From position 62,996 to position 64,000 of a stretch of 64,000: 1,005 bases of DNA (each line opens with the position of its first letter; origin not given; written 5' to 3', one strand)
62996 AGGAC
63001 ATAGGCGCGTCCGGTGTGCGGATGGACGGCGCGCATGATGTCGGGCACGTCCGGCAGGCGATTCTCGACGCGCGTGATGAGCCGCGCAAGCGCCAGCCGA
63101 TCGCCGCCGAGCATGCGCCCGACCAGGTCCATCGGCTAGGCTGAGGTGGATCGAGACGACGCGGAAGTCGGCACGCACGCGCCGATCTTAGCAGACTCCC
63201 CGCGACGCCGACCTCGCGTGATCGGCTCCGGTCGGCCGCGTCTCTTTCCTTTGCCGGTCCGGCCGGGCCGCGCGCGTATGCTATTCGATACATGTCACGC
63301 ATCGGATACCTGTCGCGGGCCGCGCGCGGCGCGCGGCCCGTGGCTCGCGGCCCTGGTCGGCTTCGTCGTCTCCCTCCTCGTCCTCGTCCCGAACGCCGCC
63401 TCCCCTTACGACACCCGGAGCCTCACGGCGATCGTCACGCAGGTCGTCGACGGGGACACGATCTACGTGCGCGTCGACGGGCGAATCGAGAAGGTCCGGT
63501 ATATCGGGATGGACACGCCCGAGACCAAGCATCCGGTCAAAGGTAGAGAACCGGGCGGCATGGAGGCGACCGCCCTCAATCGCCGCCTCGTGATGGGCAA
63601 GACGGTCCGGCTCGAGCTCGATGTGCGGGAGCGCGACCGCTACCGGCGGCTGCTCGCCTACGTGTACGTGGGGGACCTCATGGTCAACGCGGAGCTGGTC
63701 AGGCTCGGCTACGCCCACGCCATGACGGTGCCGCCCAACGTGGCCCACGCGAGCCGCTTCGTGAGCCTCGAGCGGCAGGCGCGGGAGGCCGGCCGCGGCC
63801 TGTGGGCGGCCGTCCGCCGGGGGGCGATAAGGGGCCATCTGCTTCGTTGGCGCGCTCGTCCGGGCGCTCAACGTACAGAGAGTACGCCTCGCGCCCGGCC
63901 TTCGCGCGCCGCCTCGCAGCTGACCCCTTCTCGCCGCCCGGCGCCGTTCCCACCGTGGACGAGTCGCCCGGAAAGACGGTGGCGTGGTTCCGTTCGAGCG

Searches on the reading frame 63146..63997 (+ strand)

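Call 66: search_protein_families(library=pfam, proteins=[window:63146-63997:+], max_evalue=0.01)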
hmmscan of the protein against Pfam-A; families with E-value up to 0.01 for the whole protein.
window:63146-63997:+ (284 aa): 1 family
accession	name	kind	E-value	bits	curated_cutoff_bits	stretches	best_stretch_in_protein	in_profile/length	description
PF00565.23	SNase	-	3.1e-22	79.5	21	1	116-221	1-106/107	Staphylococcal nuclease homologue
